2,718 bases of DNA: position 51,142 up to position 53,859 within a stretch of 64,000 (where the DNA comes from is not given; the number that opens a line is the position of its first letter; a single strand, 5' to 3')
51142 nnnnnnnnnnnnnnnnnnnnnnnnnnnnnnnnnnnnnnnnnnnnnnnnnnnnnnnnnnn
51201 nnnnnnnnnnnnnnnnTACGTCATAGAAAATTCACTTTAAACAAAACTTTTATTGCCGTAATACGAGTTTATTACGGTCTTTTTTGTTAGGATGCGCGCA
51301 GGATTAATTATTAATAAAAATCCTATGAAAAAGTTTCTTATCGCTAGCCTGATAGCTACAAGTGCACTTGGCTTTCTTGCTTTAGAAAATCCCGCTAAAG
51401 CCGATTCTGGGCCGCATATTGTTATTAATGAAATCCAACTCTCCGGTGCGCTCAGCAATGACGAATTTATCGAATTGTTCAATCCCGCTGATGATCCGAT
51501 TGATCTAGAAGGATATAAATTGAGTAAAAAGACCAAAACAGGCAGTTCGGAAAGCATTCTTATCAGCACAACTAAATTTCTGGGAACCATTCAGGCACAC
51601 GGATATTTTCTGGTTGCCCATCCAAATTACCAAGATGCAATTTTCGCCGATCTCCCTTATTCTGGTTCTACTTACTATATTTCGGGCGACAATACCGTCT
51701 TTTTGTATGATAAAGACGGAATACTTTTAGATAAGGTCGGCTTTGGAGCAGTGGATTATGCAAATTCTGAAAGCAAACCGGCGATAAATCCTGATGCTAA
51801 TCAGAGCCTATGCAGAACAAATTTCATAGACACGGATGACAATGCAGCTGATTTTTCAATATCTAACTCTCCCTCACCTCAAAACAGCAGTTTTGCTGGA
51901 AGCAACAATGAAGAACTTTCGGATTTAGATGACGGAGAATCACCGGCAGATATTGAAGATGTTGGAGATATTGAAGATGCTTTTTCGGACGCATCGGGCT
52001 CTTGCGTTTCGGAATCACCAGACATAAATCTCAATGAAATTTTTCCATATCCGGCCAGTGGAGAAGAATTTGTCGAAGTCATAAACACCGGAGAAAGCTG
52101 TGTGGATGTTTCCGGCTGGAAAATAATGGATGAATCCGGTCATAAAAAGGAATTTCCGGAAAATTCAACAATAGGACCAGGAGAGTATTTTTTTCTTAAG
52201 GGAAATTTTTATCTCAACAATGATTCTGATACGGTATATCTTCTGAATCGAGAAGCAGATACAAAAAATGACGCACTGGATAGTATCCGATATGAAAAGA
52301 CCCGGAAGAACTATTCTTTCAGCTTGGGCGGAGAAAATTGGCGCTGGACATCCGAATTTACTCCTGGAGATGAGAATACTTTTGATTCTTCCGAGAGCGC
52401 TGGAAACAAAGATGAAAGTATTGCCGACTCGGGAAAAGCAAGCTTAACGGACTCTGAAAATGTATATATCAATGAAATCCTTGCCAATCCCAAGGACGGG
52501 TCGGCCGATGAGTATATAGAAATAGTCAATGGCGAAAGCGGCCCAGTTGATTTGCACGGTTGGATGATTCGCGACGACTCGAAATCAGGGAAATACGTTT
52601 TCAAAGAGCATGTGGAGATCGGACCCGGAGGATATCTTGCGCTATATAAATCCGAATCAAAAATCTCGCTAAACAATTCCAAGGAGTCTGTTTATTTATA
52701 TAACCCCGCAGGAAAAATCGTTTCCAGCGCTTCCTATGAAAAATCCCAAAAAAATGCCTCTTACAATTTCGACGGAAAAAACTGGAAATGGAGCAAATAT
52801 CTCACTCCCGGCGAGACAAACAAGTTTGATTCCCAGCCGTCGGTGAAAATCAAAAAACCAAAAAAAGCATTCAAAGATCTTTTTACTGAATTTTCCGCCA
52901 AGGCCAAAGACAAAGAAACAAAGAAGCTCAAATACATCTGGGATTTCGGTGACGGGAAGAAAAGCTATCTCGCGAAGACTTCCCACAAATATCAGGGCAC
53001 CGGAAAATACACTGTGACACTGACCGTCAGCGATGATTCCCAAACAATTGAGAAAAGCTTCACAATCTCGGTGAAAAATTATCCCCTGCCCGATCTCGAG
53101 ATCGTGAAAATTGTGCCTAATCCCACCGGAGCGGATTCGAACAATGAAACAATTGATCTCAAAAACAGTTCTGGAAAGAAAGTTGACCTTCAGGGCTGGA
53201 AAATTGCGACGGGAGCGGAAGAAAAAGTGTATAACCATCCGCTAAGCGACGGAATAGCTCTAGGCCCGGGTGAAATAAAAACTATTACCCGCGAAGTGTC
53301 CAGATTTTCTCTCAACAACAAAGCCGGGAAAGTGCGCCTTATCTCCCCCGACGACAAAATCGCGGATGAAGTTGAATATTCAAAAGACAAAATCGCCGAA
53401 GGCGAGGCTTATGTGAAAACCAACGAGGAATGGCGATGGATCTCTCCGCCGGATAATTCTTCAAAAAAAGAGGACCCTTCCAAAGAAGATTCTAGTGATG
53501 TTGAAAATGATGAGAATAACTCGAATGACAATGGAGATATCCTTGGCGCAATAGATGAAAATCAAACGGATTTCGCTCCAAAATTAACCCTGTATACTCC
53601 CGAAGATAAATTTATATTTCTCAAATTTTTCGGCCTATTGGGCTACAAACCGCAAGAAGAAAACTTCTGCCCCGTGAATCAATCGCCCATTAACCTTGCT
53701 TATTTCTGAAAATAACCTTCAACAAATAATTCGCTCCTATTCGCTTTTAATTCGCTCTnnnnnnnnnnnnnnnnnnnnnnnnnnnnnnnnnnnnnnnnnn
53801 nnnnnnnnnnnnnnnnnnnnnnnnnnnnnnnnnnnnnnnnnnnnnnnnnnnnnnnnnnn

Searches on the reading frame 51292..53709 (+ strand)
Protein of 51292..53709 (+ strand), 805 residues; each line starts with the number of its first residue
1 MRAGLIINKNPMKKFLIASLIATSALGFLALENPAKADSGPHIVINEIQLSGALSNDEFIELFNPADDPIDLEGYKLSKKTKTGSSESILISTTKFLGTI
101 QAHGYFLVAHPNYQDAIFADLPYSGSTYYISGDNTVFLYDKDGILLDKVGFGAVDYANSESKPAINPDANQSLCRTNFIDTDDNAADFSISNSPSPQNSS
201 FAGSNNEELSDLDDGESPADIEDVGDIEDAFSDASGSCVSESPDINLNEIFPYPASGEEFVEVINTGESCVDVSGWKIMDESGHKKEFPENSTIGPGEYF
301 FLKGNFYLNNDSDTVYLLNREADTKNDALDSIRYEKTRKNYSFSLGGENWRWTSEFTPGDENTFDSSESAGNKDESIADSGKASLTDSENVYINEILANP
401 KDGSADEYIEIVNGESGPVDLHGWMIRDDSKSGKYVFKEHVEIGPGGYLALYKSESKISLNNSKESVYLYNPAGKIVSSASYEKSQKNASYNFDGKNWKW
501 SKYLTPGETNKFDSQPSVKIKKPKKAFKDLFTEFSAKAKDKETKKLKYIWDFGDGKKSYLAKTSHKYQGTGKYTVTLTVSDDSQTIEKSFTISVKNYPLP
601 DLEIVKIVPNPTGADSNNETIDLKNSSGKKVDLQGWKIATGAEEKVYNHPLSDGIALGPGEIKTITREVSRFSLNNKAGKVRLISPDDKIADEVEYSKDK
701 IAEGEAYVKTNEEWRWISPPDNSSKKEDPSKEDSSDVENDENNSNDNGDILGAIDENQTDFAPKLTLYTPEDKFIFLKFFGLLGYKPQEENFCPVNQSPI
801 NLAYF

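Call 9: search_protein_families(library=pfam, proteins=[window:51292-53709:+], max_evalue=0.001)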
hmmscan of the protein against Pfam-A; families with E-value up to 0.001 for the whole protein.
window:51292-53709:+ (805 aa): 3 families
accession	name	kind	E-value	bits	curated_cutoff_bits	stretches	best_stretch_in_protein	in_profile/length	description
PF00932.25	LTD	-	9.6e-66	219.5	34.3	4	388-483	5-108/109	Lamin Tail Domain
PF18911.6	PKD_4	-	2.3e-17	63.3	27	1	514-592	2-81/85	PKD domain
PF00801.26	PKD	-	1.2e-09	38.4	23.5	1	533-592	18-78/80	PKD domain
